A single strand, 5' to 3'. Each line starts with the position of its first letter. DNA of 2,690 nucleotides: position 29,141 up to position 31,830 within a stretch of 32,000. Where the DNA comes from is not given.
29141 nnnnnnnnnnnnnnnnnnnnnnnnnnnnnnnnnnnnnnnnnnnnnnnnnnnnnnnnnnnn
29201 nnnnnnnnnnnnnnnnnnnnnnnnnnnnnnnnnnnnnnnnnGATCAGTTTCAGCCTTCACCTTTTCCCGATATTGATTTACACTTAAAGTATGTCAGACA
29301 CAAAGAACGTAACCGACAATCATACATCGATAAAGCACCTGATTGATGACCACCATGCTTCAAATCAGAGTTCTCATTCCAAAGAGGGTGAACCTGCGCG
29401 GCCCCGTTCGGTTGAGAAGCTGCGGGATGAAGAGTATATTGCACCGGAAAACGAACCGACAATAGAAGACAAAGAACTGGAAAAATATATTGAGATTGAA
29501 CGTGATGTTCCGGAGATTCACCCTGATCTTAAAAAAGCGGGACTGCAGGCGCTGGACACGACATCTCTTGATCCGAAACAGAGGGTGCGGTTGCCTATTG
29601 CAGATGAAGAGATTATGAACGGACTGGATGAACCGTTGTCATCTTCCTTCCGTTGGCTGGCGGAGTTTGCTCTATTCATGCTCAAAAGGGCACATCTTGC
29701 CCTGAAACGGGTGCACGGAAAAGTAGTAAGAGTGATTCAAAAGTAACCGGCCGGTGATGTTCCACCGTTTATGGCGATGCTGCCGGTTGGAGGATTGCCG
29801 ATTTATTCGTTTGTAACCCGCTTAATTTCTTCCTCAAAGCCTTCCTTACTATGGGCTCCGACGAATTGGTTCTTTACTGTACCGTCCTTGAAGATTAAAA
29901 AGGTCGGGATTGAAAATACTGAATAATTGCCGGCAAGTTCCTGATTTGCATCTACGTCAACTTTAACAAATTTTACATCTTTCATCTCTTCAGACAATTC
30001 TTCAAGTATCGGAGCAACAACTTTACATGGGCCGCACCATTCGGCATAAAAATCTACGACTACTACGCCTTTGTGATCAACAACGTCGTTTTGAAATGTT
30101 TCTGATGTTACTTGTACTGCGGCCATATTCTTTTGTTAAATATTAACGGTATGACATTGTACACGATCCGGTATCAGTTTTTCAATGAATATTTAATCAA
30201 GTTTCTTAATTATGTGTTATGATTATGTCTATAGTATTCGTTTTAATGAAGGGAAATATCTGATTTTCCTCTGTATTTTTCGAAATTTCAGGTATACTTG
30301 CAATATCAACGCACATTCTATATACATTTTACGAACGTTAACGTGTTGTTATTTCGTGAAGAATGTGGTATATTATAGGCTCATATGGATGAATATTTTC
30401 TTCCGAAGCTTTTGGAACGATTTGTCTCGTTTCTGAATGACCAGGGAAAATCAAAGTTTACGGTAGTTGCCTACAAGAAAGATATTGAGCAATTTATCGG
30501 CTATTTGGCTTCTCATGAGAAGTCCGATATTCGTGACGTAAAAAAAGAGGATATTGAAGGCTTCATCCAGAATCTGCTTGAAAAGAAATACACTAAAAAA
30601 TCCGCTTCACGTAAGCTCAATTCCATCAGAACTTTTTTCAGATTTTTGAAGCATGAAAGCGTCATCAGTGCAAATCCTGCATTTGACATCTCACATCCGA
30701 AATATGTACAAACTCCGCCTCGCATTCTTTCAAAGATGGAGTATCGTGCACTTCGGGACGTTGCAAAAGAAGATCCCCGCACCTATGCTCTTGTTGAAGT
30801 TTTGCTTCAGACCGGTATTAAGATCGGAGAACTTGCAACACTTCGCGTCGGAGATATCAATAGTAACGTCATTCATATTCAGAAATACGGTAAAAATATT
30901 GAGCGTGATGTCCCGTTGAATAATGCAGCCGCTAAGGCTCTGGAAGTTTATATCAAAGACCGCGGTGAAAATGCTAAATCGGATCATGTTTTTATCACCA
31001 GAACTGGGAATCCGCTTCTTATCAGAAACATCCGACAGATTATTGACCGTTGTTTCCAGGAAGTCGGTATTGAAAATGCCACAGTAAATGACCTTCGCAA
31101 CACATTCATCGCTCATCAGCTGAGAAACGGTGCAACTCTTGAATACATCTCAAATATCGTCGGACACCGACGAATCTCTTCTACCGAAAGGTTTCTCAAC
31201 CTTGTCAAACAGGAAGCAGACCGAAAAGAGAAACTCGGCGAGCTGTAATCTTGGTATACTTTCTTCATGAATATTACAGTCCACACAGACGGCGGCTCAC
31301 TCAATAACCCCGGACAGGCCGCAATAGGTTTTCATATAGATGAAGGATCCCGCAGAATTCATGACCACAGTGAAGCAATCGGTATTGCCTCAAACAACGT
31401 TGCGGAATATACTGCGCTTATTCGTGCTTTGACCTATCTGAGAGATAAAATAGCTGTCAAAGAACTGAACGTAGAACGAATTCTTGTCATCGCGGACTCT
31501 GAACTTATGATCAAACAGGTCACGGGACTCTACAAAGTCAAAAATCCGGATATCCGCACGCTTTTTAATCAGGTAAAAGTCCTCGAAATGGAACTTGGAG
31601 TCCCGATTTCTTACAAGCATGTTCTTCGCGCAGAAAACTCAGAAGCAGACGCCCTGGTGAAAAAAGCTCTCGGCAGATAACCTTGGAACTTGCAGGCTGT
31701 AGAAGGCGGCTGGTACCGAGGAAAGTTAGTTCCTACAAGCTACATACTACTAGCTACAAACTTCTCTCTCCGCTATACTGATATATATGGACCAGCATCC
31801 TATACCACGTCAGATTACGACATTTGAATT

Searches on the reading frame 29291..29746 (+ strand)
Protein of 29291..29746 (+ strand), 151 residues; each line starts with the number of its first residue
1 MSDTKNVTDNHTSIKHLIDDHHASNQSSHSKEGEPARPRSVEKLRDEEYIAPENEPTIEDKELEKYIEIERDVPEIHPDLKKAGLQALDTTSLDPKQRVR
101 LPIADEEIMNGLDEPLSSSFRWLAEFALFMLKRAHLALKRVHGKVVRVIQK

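Call 5: search_protein_families(library=pfam, proteins=[window:29291-29746:+], max_evalue=0.01)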
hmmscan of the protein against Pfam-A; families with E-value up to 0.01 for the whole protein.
window:29291-29746:+ (151 aa): 0 families

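Call 8: search_protein_families(library=ncbifam, proteins=[window:29291-29746:+], max_evalue=0.01)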
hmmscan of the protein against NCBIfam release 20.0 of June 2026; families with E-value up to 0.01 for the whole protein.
window:29291-29746:+ (151 aa): 0 families

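Call 56: search_protein_families(library=pfam, proteins=[window:29291-29746:+], max_evalue=0.01)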
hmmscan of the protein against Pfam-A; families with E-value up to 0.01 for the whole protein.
window:29291-29746:+ (151 aa): 0 families

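Call 97: search_solved_structures(query=A8, max_evalue=0.1)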
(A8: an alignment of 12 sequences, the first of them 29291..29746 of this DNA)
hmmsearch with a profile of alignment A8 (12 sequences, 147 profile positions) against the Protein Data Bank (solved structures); distinct sequences matched with E-value up to 0.1: 0.

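Call 98: search_protein_families(library=pfam, alignment_id=A8, max_evalue=0.01)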
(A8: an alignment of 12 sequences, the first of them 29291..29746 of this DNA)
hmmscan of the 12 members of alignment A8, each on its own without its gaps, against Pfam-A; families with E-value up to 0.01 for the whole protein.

A. member 1, window:29291-29746:+ (151 aa): 0 families

B. families by the number of members that match (of 12 scanned): 0 families

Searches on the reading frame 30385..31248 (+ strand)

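Call 8: search_protein_families(library=ncbifam, proteins=[window:30385-31248:+], max_evalue=0.01)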
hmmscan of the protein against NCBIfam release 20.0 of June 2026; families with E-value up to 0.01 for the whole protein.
window:30385-31248:+ (287 aa): 11 families
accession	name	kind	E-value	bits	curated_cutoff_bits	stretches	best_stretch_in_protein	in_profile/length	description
TIGR02225.1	recomb_XerD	equivalog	5.2e-50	170.4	329.6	1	13-274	3-275/290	site-specific tyrosine recombinase XerD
TIGR02224.1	recomb_XerC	equivalog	2.9e-46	158.2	335.15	1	12-277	2-281/295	tyrosine recombinase XerC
NF001399.0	PRK00283.1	subfamily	3.3e-45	154.6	279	1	9-272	8-282/300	tyrosine recombinase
NF040815.2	recomb_XerA_Arch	equivalog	9.5e-42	143.4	220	1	11-278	1-259/263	site-specific tyrosine recombinase/integron integrase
NF002331.0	PRK01287.1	subfamily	4.2e-30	104.9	371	1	6-268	26-307/365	site-specific tyrosine recombinase XerC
NF003462.0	PRK05084.1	equivalog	5e-17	61.7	267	2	117-278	181-349/360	tyrosine recombinase XerS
TIGR02249.1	integrase_gron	subfamily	1.3e-15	57.6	265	1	13-200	5-187/315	integron integrase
NF002685.0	PRK02436.1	equivalog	1.5e-10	41.3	178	1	13-270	5-243/245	site-specific tyrosine recombinase XerD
NF007370.0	PRK09870.1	subfamily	1.4e-09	37.9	221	1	129-267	30-173/200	tyrosine-type DNA invertase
NF007371.0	PRK09871.1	subfamily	1e-07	31.7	222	1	130-270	25-171/198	tyrosine-type DNA invertase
NF011946.0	PRK15417.1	equivalog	0.00015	21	435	0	218-275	259-317/337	integron integrase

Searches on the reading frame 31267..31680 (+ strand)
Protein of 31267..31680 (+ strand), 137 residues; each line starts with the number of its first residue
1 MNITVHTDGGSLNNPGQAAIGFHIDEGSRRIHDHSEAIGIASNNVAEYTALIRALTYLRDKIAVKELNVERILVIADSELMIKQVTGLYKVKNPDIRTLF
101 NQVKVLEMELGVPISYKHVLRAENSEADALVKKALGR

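Call 8: search_protein_families(library=ncbifam, proteins=[window:31267-31680:+], max_evalue=0.01)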
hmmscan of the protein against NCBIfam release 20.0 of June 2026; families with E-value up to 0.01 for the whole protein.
window:31267-31680:+ (137 aa): 7 families
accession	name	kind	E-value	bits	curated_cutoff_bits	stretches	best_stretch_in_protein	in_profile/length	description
NF005567.0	PRK07238.1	equivalog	3.8e-27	95.6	326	1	1-135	2-131/378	bifunctional RNase H/acid phosphatase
NF041306.1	RnaseHI_Halo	equivalog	7.5e-23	81.4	300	1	4-135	71-195/197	ribonuclease HI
NF041175.1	RNAseHI_Thmprot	equivalog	3e-20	72.5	140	1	13-134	13-132/143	ribonuclease HI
NF005822.0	PRK07708.1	equivalog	1.2e-13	51.1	175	1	2-135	73-206/220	hypothetical protein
NF005116.0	PRK06548.1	equivalog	1.3e-06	28.4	280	1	3-87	6-79/161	ribonuclease H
NF001236.0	PRK00203.1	equivalog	1.5e-06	27.8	160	1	2-65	4-66/151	ribonuclease HI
NF010482.0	PRK13907.1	equivalog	1.6e-06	28.2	231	1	3-134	2-124/128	ribonuclease H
